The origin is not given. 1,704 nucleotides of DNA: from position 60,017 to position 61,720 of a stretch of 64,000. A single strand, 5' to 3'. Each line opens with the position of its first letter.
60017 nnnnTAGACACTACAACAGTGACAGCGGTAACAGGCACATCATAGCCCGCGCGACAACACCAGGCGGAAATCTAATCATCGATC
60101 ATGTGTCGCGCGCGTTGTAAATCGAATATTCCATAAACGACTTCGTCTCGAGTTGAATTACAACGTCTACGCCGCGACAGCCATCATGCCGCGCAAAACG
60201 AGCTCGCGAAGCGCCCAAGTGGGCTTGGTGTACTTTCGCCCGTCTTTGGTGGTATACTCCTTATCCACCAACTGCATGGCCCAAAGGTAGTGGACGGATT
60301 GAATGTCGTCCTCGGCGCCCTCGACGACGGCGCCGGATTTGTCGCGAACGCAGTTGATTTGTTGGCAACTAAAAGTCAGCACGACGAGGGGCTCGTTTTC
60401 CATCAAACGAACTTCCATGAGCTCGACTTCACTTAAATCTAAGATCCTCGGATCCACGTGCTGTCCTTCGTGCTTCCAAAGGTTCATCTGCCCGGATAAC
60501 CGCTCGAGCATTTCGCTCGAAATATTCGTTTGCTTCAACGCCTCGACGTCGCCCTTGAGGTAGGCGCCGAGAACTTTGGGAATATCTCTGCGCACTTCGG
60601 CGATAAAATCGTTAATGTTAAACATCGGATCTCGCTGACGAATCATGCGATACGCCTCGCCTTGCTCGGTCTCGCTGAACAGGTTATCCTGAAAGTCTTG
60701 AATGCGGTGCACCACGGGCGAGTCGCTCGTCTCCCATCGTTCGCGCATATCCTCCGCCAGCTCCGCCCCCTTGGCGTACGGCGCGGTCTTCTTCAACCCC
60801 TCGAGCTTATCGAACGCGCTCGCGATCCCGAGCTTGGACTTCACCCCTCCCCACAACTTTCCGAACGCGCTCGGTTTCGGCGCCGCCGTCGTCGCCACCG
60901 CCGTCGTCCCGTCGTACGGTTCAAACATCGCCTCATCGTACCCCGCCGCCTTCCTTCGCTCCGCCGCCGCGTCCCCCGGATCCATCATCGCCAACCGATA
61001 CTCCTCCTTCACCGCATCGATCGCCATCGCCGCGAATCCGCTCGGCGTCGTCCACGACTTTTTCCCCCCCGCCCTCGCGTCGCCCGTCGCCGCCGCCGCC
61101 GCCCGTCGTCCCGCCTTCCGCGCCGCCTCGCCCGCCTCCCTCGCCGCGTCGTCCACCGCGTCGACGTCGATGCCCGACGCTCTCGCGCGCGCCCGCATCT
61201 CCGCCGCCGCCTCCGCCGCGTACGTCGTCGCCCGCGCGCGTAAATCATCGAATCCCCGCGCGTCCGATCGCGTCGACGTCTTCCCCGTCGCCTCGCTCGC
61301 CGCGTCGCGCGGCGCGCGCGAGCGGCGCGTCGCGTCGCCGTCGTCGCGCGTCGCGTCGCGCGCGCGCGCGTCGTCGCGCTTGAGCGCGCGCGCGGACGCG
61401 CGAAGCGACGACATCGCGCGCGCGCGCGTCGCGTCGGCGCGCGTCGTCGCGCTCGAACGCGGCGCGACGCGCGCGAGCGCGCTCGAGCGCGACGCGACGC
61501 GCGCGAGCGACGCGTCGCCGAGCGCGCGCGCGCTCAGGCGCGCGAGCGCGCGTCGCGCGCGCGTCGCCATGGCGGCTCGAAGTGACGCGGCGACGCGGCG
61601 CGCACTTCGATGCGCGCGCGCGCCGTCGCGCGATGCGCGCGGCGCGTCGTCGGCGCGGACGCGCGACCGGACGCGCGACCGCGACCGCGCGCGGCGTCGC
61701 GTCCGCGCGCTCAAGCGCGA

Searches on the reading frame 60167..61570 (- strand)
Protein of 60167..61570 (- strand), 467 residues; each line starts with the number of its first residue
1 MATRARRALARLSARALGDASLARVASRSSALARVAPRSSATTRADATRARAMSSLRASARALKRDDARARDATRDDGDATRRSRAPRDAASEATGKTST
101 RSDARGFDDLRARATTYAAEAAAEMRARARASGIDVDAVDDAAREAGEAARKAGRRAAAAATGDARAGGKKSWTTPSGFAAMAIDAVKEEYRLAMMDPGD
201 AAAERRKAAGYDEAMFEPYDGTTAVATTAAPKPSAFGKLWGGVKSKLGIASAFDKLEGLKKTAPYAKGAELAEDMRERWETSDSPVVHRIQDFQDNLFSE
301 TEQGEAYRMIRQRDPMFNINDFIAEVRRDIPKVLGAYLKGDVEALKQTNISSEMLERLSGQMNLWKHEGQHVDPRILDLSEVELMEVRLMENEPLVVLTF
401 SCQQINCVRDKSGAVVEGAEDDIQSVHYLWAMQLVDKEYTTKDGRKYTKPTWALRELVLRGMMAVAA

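Call 9: search_protein_families(library=pfam, proteins=[window:60167-61570:-], max_evalue=0.01)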
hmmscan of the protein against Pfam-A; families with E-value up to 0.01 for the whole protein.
window:60167-61570:- (467 aa): 1 family
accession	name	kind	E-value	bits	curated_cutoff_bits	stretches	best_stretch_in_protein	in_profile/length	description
PF04280.21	Tim44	-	1.2e-30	107.1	29.6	1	304-455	2-143/147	Tim44-like domain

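Call 40: find_homologous_proteins(query=window:60167-61570:-)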
Query window:60167-61570:- (467 aa): 109 proteins with E <= 0.001 among 8000 candidates.
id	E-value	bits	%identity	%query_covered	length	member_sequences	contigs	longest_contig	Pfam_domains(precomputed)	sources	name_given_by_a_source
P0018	8.7e-286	966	98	100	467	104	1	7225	PF04280.22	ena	-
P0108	1.3e-236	804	84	92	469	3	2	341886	PF04280.22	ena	-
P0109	2.1e-196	671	85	77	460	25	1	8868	PF04280.22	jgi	-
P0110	5.0e-193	660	91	64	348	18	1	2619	PF04280.22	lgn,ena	-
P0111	1.6e-186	639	85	65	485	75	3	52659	PF04280.22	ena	-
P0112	1.4e-185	635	72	86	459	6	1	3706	PF04280.22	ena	-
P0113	1.4e-184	632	86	65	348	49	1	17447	PF04280.22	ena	-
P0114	4.3e-180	617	78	73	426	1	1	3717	PF04280.22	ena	-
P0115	1.7e-178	612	77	77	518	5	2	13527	PF04280.22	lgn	-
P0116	3.6e-174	598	74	80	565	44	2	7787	PF04280.22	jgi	-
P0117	1.6e-172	592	74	75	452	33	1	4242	PF04280.22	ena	-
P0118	1.0e-163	563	83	64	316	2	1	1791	PF04280.22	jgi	-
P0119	2.1e-158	546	74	70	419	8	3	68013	PF04280.22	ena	-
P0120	2.8e-153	529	77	64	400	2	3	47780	PF04280.22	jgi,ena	-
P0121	1.2e-128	448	67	62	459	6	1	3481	PF04280.22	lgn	-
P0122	4.9e-128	446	69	61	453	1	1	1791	PF04280.22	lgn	-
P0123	1.2e-125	438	70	61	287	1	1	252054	PF04280.22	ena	-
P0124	1.7e-124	434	62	69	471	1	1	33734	PF04280.22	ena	-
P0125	5.2e-123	429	65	66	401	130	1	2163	PF04280.22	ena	-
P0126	6.6e-122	426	63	64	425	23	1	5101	PF04280.22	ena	-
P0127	1.2e-121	425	65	66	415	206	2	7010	PF04280.22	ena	-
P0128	1.4e-121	425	63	64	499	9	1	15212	PF04280.22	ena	-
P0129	2.2e-121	424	63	69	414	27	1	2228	PF04280.22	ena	-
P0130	9.2e-121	422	65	62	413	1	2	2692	PF04280.22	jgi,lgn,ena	jgi:import inner membrane translocase subunit TIM44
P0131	1.2e-119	418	66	62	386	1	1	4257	PF04280.22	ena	-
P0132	4.4e-119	416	65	62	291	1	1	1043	PF04280.22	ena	-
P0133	1.3e-118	415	66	62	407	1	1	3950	PF04280.22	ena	-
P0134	1.4e-118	415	65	62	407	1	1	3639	PF04280.22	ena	-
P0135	1.4e-118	415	66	62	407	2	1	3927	PF04280.22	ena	-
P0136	1.8e-118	414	66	62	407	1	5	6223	PF04280.22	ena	-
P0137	3.2e-118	414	66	62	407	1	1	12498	PF04280.22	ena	-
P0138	1.9e-117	411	66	62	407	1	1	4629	PF04280.22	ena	-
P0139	2.7e-117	411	65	62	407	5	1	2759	PF04280.22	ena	-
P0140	4.2e-117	410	63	62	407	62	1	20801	PF04280.22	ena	-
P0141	4.7e-117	410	54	82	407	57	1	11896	PF04280.22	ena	-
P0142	6.5e-117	409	59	69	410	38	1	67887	PF04280.22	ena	-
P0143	6.4e-115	403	62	66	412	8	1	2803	PF04280.22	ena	-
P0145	1.6e-100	355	55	62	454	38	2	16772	PF04280.22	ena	-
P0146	5.7e-98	347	58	60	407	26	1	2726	PF04280.22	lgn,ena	-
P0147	1.9e-83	299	49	61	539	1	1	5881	PF04280.22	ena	-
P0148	2.5e-82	295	46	69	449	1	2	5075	PF04280.22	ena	-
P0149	2.7e-82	295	49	61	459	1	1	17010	PF04280.22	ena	-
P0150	2.9e-82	295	49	61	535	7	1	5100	PF04280.22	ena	-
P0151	3.4e-82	295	49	61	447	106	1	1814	PF04280.22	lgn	-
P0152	3.9e-82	295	46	69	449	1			PF04280.22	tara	tara:strand:- start:172 stop:1521 length:1350 start_codon:yes stop_codon:yes gene_type:complete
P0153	3.9e-82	295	46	69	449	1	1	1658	PF04280.22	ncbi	-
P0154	4.2e-82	295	49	61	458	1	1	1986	PF04280.22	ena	-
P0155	5.1e-82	294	46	69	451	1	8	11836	PF04280.22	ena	-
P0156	5.7e-82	294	48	62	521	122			PF04280.22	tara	tara:strand:+ start:215 stop:1780 length:1566 start_codon:yes stop_codon:yes gene_type:complete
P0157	5.9e-82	294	49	61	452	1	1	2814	PF04280.22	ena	-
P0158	6.2e-82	294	47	66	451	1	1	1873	PF04280.22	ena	-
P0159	6.3e-82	294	49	61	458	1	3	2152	PF04280.22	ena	-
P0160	6.6e-82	294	49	61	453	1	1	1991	PF04280.22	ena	-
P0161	6.9e-82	294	49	61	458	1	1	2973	PF04280.22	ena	-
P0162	8.5e-82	294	49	61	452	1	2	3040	PF04280.22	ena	-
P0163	8.8e-82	294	49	61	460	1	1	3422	PF04280.22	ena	-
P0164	1.0e-81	293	49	61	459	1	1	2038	PF04280.22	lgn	-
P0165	1.0e-81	293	49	61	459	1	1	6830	PF04280.22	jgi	jgi:import inner membrane translocase subunit TIM44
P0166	1.1e-81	293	49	61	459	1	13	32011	PF04280.22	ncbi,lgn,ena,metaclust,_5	metaclust:\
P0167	1.3e-81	293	48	62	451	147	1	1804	PF04280.22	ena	-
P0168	1.3e-81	293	49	61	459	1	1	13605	PF04280.22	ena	-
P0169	2.0e-81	292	49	61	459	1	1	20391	PF04280.22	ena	-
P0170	2.1e-81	292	49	61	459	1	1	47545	PF04280.22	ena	-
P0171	2.1e-81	292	48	62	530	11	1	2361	PF04280.22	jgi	-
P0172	2.2e-81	292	49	61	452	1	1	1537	PF04280.22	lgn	-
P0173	3.6e-81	292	49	61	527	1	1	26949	PF04280.22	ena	-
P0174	4.3e-81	291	49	61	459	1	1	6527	PF04280.22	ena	-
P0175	5.8e-81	291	49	61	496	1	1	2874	PF04280.22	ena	-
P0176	6.4e-81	291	48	62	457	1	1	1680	PF04280.22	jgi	-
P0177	3.2e-80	288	49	61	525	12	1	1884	PF04280.22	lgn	-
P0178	1.0e-79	287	48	61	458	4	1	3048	PF04280.22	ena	-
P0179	1.0e-79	287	51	62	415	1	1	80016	PF04280.22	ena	-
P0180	1.1e-78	283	49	61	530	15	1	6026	PF04280.22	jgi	-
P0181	1.6e-78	283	48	62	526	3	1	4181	PF04280.22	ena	-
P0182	1.8e-78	283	54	52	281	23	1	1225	PF04280.22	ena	-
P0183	3.9e-78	282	49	61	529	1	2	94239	PF04280.22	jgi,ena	-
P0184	6.5e-71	258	48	69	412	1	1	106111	PF04280.22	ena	-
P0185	1.2e-70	257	46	62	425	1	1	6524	PF04280.22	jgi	jgi:hypothetical protein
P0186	1.2e-69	254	46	62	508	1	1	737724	PF04280.22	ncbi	ncbi:unnamed protein product [Bathycoccus prasinos]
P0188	6.9e-67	244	44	60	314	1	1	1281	PF04280.22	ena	-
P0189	3.8e-66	242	42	59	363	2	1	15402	PF04280.22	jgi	jgi:import inner membrane translocase subunit TIM44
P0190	8.7e-65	238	43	60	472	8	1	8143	PF04280.22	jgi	-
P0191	2.6e-63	233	42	59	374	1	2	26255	PF04280.22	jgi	jgi:import inner membrane translocase subunit TIM44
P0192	3.8e-63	232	42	59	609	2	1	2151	PF04280.22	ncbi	-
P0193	5.2e-63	232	38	90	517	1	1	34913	PF04280.22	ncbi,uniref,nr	ncbi:hypothetical protein CYMTET_51929 [Cymbomonas tetramitiformis]|uniref:Tim44-like domain-contain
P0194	1.2e-60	224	42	60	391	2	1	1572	PF04280.22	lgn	-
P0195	1.1e-58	217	44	52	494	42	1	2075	PF04280.22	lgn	-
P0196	6.7e-57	212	44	50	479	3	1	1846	PF04280.22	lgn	-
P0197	1.1e-56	211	42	61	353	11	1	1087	PF04280.22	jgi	jgi:import inner membrane translocase subunit TIM44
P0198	2.1e-56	210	40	60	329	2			PF04280.22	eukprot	eukprot:c22158_g1_i2 orf=737-1726(+)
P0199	4.3e-56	209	41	61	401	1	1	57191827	PF04280.22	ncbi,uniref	ncbi:hypothetical protein R1flu_016133 [Riccia fluitans]|uniref:Tim44-like domain-containing protein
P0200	1.4e-55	207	36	73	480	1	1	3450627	PF04280.22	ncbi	ncbi:g7046 [Coccomyxa elongata]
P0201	2.4e-55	206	40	61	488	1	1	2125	PF04280.22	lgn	-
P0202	7.1e-55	205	42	52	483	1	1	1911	PF04280.22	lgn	-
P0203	1.1e-54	204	48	46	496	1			PF04280.22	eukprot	eukprot:CAMPEP_0196571484 /NCGR_PEP_ID=MMETSP1081-20130531/1651_1 /TAXON_ID=36882 /ORGANISM="Pyramim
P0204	1.7e-54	204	39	61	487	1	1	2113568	PF04280.22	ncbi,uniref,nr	ncbi:hypothetical protein GIB67_000178 [Kingdonia uniflora]|uniref:Tim44-like domain-containing prot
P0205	1.0e-53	201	40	61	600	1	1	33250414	PF04280.22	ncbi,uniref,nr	ncbi:hypothetical protein H6P81_011782 [Aristolochia fimbriata]|uniref:Tim44-like domain-containing 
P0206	1.3e-53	201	40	62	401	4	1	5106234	PF04280.22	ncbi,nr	ncbi:hypothetical protein Mapa_000243 [Marchantia paleacea]|nr:hypothetical protein Mapa_000243 [Mar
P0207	3.6e-53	199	36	70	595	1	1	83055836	PF04280.22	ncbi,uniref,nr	ncbi:hypothetical protein QVD17_06179 [Tagetes erecta]|uniref:Tim44-like domain-containing protein n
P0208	4.9e-53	199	41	57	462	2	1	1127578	PF04280.22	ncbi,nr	ncbi:hypothetical protein L7F22_047836 [Adiantum nelumboides]|nr:hypothetical protein [Adiantum nelu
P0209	7.1e-53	198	39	65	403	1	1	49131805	PF04280.22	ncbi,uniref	ncbi:hypothetical protein R1sor_015583 [Riccia sorocarpa]|uniref:Tim44-like domain-containing protei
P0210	9.4e-53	198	39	61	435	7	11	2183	PF04280.22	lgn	-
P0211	2.3e-52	197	37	66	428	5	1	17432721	PF04280.22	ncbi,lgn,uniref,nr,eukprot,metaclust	ncbi:mitochondrial import inner membrane translocase subunit TIM44-2 [Physcomitrium patens]|uniref:T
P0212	8.0e-51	192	41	51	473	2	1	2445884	PF04280.22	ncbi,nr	ncbi:hypothetical protein L7F22_056897 [Adiantum nelumboides]|nr:hypothetical protein [Adiantum nelu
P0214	1.0e-36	145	43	54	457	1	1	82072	PF04280.22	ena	-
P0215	1.7e-31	128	78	17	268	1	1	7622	PF04280.22,PF00884.29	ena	-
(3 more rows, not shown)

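Call 42: find_encoding_contigs(protein=P0111, flank=3000, max_places=1)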
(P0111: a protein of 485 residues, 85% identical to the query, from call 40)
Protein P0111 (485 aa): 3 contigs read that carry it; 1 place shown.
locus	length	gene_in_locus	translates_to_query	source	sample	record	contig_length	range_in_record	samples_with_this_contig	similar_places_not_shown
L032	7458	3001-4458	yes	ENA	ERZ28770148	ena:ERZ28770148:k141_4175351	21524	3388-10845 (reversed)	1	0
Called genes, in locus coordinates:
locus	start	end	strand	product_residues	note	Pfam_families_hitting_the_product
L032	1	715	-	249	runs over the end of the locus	-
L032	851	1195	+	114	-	-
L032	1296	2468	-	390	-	PF09273:Rubis-subs-bind (weak)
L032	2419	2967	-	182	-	-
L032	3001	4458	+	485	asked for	PF04280:Tim44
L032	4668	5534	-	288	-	PF05066:HARE-HTH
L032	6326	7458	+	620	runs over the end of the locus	PF00226:DnaJ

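Call 43: find_encoding_contigs(protein=P0119, flank=3000, max_places=1)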
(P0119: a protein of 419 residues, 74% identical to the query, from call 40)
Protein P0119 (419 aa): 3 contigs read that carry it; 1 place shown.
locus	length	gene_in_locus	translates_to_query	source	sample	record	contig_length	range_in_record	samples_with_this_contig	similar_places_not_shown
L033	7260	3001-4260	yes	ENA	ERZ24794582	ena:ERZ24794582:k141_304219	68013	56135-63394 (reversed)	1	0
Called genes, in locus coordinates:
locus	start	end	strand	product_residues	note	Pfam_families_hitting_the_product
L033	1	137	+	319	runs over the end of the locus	PF17284:Spermine_synt_N, PF01564:Spermine_synth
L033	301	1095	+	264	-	-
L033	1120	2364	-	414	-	-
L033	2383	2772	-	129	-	-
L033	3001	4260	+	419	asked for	PF04280:Tim44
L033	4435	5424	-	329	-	PF05066:HARE-HTH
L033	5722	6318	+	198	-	-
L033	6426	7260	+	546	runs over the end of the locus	PF00226:DnaJ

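Call 44: find_encoding_contigs(protein=P0120, flank=3000, max_places=1)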
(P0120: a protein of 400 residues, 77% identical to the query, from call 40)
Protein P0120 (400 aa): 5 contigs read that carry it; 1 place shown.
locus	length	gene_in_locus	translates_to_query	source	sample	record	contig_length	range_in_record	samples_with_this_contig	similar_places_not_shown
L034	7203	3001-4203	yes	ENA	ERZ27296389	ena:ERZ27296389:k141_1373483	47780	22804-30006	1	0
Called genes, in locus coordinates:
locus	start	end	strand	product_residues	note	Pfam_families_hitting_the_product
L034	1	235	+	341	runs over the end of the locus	PF17284:Spermine_synt_N, PF01564:Spermine_synth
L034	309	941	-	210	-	-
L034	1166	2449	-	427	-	PF09273:Rubis-subs-bind (weak)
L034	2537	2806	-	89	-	-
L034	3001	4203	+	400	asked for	PF04280:Tim44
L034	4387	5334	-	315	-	PF05066:HARE-HTH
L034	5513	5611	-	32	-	-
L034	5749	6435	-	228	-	-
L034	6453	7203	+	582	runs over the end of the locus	PF00226:DnaJ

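Call 45: find_encoding_contigs(protein=P0115, flank=3000, max_places=1)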
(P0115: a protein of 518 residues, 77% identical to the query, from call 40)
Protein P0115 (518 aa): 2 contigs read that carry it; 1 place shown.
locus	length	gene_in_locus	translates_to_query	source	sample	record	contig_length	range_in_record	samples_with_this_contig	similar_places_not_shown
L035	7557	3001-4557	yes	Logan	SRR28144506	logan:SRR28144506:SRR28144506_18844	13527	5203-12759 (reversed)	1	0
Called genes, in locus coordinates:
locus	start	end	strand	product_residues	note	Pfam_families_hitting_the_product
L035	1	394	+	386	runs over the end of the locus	?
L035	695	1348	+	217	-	-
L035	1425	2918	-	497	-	-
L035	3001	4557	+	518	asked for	PF04280:Tim44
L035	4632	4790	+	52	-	-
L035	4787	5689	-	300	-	PF05066:HARE-HTH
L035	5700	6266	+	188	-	-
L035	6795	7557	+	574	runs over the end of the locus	PF00226:DnaJ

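Call 72: find_encoding_contigs(protein=P0186, flank=4000, max_places=1)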
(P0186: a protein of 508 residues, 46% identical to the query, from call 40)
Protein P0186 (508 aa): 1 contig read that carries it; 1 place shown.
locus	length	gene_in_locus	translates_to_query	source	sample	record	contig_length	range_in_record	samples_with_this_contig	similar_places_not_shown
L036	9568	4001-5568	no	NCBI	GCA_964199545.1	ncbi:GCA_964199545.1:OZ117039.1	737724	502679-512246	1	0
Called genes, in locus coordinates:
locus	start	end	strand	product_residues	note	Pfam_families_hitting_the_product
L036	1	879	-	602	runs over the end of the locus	-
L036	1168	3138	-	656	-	PF00781:DAGK_cat, PF00609:DAGK_acc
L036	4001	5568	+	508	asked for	PF04280:Tim44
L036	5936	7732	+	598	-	PF00226:DnaJ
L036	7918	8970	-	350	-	PF00226:DnaJ (weak)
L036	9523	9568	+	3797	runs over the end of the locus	-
